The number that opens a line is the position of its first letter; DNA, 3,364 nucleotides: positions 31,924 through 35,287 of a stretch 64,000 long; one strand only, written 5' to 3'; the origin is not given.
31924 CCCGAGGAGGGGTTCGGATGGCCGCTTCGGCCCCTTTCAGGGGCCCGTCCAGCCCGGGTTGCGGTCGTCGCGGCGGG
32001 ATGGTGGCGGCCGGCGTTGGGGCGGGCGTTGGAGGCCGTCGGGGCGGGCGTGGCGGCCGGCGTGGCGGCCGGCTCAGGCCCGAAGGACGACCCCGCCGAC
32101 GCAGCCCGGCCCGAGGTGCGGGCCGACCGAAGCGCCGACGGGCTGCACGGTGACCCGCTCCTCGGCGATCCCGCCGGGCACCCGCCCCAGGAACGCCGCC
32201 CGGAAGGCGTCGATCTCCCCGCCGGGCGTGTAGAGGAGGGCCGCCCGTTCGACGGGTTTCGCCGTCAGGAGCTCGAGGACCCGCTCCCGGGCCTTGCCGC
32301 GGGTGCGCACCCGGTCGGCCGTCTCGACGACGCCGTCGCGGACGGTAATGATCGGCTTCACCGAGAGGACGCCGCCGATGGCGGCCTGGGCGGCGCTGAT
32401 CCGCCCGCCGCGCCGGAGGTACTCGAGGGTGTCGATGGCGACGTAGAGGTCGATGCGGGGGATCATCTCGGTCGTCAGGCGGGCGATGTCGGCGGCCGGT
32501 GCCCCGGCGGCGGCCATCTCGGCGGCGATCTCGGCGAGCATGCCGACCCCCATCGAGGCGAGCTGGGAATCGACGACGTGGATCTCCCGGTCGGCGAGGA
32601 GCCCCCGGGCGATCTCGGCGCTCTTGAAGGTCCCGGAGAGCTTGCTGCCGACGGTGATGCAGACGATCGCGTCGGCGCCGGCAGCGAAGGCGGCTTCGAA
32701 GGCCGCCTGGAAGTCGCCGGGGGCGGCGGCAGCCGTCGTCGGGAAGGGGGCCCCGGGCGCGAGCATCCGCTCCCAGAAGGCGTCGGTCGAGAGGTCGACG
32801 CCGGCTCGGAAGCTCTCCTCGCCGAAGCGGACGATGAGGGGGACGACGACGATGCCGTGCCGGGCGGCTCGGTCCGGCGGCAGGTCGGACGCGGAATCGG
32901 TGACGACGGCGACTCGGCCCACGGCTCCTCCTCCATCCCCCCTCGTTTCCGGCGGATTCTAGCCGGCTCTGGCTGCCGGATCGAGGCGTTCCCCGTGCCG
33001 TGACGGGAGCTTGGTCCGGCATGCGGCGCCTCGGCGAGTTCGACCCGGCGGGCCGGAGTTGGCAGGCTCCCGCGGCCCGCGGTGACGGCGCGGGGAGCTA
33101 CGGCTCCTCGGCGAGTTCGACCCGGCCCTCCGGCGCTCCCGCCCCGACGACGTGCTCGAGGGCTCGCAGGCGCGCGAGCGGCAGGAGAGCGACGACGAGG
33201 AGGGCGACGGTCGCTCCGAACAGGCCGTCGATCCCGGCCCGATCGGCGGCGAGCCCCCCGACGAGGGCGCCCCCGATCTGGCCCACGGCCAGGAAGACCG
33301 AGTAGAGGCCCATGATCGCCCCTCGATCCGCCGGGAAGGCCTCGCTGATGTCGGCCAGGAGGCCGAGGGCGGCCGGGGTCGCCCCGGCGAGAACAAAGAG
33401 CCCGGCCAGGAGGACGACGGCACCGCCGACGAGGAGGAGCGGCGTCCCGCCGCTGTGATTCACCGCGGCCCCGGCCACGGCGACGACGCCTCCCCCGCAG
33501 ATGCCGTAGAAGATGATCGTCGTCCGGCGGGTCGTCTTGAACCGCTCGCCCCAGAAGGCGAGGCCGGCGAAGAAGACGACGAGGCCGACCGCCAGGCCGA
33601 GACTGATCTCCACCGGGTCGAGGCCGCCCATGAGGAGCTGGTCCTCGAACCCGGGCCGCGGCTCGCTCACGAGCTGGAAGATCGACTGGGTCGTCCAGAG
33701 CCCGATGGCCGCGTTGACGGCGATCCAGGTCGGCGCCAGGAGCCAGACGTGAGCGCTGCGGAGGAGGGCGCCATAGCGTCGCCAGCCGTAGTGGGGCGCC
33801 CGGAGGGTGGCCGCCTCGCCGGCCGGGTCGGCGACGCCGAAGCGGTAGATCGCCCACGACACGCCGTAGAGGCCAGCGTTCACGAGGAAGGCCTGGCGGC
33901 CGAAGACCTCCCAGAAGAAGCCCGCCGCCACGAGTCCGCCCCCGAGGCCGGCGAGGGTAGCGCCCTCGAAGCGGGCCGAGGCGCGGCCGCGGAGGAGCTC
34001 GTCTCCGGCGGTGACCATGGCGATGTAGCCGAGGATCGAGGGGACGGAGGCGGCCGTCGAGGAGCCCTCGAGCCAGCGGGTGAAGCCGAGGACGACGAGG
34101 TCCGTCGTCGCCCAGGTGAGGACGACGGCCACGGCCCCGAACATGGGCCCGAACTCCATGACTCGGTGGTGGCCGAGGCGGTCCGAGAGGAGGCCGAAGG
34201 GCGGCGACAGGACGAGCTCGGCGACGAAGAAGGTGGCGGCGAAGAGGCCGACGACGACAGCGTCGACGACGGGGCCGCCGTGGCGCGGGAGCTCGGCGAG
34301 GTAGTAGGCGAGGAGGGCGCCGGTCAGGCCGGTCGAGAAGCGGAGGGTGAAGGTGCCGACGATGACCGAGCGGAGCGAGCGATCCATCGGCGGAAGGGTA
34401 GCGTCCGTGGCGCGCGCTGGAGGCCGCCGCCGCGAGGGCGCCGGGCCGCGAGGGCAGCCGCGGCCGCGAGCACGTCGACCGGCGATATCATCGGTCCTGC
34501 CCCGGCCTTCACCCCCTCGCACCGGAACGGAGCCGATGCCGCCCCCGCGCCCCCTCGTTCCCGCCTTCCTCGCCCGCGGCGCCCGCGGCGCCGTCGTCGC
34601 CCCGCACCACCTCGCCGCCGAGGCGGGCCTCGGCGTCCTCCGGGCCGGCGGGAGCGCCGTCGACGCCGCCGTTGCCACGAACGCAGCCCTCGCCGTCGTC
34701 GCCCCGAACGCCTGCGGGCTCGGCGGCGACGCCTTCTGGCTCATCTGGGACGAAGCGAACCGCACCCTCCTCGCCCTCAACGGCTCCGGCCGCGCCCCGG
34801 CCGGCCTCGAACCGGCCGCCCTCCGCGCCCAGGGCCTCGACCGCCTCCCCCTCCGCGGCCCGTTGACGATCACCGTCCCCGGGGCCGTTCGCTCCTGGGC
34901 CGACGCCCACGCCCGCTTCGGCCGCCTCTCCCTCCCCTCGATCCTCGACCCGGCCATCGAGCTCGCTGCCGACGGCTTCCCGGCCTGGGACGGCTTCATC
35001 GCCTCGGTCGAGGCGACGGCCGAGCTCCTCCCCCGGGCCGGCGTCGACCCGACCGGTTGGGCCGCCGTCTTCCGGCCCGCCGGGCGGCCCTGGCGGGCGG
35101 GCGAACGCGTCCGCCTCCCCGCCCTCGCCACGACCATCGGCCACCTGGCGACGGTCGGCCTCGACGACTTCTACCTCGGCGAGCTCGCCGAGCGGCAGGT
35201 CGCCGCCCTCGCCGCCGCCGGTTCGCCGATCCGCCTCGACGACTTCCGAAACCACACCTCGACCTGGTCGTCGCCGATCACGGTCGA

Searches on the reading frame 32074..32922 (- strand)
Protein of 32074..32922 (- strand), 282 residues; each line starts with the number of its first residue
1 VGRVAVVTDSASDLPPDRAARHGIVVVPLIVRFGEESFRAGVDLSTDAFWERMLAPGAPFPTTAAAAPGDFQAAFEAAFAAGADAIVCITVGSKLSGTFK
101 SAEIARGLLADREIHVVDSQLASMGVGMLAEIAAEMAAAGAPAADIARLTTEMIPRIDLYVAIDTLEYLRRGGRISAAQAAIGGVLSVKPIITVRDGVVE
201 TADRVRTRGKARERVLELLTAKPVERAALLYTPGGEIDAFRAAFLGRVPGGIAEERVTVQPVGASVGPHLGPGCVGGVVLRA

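Call 69: search_protein_families(library=pfam, proteins=[window:32074-32922:-], max_evalue=0.00001)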
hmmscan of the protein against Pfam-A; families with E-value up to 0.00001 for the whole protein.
window:32074-32922:- (282 aa): 1 family
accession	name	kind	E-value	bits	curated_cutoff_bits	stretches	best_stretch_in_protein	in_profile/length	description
PF02645.21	DegV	-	3.6e-72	243.5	27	1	4-279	2-277/280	Uncharacterised protein, DegV family COG1307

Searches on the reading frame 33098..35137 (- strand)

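Call 69: search_protein_families(library=pfam, proteins=[window:33098-35137:-], max_evalue=0.00001)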
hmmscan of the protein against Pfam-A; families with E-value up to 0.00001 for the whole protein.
window:33098-35137:- (679 aa): 1 family
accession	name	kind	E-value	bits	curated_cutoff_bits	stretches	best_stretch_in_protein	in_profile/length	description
PF07690.21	MFS_1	-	1.4e-20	73.9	33.4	2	259-595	2-320/347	Major Facilitator Superfamily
